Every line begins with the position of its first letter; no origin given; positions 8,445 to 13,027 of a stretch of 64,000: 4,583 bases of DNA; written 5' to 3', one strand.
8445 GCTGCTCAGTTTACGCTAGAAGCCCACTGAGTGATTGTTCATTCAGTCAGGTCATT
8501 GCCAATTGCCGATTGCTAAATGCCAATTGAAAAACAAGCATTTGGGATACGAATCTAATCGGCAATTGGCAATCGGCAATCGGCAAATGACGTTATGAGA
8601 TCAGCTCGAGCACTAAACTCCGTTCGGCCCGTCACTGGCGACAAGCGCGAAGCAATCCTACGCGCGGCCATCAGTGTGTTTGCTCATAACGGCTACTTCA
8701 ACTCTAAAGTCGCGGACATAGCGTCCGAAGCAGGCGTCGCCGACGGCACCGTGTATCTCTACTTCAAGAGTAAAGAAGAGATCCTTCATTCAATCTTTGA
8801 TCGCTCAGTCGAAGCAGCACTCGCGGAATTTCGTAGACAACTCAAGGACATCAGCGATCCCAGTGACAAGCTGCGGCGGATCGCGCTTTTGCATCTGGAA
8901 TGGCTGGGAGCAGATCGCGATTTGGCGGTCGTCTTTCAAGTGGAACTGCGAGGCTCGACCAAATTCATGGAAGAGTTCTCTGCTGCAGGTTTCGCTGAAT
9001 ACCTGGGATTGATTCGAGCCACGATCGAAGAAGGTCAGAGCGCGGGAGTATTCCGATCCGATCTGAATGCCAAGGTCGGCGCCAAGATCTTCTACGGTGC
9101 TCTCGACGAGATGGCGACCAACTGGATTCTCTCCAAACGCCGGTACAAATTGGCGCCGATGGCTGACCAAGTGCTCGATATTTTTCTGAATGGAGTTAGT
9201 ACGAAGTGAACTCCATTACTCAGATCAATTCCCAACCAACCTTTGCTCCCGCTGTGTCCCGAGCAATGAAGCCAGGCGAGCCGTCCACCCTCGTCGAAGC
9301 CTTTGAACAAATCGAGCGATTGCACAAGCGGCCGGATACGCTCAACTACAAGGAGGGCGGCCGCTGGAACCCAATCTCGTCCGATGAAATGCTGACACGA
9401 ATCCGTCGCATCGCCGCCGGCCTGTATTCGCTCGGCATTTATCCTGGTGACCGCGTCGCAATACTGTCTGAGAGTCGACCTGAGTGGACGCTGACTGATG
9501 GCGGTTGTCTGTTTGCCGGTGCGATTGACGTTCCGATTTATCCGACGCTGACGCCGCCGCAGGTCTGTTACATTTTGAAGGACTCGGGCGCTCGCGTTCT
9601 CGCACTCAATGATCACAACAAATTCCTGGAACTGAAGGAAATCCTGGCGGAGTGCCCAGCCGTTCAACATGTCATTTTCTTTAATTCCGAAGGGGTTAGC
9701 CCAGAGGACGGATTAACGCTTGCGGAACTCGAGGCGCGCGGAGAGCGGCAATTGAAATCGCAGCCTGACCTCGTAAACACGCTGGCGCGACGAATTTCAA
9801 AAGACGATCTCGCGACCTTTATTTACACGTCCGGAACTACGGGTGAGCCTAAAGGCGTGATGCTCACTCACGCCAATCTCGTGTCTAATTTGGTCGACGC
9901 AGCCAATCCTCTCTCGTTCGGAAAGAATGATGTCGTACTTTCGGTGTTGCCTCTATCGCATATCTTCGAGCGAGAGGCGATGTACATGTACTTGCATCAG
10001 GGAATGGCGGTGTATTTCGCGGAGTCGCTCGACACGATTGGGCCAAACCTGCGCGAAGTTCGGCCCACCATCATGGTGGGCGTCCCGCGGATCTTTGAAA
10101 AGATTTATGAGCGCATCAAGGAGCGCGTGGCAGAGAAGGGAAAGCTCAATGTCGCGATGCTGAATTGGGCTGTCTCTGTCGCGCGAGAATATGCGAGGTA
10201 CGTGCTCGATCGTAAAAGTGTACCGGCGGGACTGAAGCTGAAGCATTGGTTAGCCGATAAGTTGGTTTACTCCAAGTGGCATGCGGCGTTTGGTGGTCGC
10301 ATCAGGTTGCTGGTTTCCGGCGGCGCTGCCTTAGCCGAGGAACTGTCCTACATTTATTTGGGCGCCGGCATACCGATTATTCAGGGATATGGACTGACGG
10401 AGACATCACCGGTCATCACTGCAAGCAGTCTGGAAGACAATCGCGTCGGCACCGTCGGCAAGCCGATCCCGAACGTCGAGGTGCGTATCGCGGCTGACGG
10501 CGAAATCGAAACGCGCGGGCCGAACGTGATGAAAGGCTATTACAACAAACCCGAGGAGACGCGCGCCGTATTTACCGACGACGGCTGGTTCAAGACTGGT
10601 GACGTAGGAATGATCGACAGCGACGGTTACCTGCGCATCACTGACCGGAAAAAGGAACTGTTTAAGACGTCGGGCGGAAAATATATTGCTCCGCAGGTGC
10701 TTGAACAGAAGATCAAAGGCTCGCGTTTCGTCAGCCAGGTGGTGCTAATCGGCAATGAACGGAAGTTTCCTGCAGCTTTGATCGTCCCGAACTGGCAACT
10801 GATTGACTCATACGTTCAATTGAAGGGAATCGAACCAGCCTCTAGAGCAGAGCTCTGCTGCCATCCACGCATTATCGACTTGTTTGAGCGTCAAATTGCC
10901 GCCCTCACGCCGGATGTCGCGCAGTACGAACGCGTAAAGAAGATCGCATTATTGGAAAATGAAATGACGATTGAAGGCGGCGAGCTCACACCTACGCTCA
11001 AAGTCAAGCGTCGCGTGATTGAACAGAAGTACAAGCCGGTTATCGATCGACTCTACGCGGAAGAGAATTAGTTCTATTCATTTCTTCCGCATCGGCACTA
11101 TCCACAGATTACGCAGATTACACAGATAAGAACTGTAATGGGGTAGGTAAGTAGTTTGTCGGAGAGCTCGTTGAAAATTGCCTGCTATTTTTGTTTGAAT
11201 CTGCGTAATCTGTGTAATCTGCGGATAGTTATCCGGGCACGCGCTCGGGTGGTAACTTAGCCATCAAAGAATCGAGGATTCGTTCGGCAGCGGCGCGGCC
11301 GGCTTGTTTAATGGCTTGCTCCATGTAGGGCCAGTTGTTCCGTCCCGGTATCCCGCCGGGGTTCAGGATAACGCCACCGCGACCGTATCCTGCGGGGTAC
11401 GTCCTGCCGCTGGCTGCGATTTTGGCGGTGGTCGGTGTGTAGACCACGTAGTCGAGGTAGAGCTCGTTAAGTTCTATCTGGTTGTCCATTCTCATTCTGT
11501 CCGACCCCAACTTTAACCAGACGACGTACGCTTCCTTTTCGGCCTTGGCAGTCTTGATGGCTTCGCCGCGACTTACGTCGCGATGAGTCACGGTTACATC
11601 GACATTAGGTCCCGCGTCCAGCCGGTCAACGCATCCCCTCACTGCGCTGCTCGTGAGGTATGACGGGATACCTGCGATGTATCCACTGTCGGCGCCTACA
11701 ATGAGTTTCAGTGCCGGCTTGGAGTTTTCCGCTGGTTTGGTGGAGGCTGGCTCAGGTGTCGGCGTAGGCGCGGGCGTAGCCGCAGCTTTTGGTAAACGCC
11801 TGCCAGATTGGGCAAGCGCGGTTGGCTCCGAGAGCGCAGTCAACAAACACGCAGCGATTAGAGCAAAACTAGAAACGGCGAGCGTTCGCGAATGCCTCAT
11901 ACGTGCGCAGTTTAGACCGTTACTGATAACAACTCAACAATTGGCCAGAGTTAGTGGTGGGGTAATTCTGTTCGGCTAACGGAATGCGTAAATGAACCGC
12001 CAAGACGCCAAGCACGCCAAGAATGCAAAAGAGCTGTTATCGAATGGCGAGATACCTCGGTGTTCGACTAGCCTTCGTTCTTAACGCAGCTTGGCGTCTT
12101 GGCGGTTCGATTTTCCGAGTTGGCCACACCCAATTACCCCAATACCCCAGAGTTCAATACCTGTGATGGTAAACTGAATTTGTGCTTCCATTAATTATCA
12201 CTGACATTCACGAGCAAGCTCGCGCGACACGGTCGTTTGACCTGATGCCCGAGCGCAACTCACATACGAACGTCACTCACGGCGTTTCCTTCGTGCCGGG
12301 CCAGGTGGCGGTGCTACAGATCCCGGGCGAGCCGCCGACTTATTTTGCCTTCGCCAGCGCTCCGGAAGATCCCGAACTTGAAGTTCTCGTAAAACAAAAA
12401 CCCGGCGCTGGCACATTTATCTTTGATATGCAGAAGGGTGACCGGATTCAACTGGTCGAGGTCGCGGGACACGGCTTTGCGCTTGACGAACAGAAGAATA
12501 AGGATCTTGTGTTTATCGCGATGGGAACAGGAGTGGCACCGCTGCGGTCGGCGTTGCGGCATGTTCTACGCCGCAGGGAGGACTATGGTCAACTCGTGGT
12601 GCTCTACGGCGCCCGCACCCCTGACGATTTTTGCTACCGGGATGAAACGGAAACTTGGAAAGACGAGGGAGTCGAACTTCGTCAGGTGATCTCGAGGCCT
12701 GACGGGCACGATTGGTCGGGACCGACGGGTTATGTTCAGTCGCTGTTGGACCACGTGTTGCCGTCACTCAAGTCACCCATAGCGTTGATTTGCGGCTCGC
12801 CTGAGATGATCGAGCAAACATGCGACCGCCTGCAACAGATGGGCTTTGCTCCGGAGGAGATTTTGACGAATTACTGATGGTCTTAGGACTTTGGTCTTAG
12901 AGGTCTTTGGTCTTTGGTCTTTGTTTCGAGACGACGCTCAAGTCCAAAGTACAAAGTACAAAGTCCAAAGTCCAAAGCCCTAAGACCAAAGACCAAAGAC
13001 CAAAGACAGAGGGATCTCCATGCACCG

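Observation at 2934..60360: Window-wide family of long intergenic hairpins whose arms are built from 6-8 nt degenerate tandem units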

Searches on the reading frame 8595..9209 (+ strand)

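Call 10: search_protein_families(library=pfam, proteins=[window:8595-9209:+])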
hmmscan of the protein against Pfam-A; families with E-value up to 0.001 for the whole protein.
window:8595-9209:+ (204 aa): 5 families
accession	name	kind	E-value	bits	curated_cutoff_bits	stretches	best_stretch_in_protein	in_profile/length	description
PF08359.16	TetR_C_4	-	1.9e-24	86.7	21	1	68-200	1-133/133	YsiA-like protein, C-terminal region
PF00440.29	TetR_N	-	1.4e-15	57.3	24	1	21-66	1-46/47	Bacterial regulatory proteins, tetR family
PF17932.6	TetR_C_24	-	1.5e-10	41.7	26.4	1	88-201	3-114/114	Tetracyclin repressor-like, C-terminal domain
PF16295.10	TetR_C_10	-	9.4e-05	23.2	28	1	107-174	39-104/132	Tetracyclin repressor-like, C-terminal domain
PF08361.16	TetR_C_2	-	0.00011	22.7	22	0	134-199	53-117/121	MAATS-type transcriptional repressor, C-terminal region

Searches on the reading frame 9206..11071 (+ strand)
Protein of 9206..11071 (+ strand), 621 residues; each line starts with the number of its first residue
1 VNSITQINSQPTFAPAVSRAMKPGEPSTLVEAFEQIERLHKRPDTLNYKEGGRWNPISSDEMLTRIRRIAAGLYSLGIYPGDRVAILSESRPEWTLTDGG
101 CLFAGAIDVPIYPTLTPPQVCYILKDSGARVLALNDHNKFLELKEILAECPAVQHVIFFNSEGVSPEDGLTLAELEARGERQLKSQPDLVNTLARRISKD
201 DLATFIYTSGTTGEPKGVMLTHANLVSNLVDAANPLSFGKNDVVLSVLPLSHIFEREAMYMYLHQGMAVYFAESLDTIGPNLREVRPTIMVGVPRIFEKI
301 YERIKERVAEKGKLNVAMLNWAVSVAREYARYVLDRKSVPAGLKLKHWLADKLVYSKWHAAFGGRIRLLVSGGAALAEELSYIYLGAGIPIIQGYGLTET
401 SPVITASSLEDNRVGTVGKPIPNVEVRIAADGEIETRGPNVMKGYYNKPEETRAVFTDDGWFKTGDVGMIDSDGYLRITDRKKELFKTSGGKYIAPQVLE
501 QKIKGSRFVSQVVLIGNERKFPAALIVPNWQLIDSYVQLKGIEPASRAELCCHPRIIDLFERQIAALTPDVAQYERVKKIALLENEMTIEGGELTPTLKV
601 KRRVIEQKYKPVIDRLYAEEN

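Call 10: search_protein_families(library=pfam, proteins=[window:9206-11071:+])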
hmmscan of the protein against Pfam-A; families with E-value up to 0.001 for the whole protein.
window:9206-11071:+ (621 aa): 2 families
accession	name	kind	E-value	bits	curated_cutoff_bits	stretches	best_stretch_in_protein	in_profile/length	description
PF00501.34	AMP-binding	-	2.7e-83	280.3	29.9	1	40-446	6-384/384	AMP-binding enzyme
PF23562.2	AMP-binding_C_3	-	2.3e-09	38.1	20.8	1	489-620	7-123/124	AMP-binding enzyme C-terminal domain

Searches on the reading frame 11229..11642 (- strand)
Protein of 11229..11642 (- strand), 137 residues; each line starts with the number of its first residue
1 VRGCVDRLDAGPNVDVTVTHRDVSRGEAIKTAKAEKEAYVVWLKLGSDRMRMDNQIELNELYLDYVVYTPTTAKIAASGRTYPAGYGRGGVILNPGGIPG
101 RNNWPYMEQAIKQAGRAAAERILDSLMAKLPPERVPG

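Call 88: search_protein_families(library=pfam, proteins=[window:11229-11642:-], max_evalue=1)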
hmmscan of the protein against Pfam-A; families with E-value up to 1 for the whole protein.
window:11229-11642:- (137 aa): 0 families

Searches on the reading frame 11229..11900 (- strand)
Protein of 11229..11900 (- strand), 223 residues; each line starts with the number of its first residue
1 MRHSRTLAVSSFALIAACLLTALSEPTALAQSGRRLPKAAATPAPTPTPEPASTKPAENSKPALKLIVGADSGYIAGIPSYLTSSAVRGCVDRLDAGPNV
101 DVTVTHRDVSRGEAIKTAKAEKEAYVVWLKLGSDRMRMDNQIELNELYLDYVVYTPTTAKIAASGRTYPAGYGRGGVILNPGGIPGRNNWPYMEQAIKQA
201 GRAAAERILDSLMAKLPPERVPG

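Call 10: search_protein_families(library=pfam, proteins=[window:11229-11900:-])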
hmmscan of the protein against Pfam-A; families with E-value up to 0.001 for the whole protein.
window:11229-11900:- (223 aa): 0 families

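Call 28: search_protein_families(library=pfam, proteins=[window:11229-11900:-], max_evalue=0.01)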
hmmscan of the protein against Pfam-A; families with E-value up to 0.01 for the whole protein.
window:11229-11900:- (223 aa): 0 families

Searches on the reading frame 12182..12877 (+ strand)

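Call 10: search_protein_families(library=pfam, proteins=[window:12182-12877:+])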
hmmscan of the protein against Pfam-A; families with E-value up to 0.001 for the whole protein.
window:12182-12877:+ (231 aa): 1 family
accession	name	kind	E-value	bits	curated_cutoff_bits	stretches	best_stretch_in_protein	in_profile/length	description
PF00175.26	NAD_binding_1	-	2.4e-20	73.6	22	1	111-214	1-108/109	Oxidoreductase NAD-binding domain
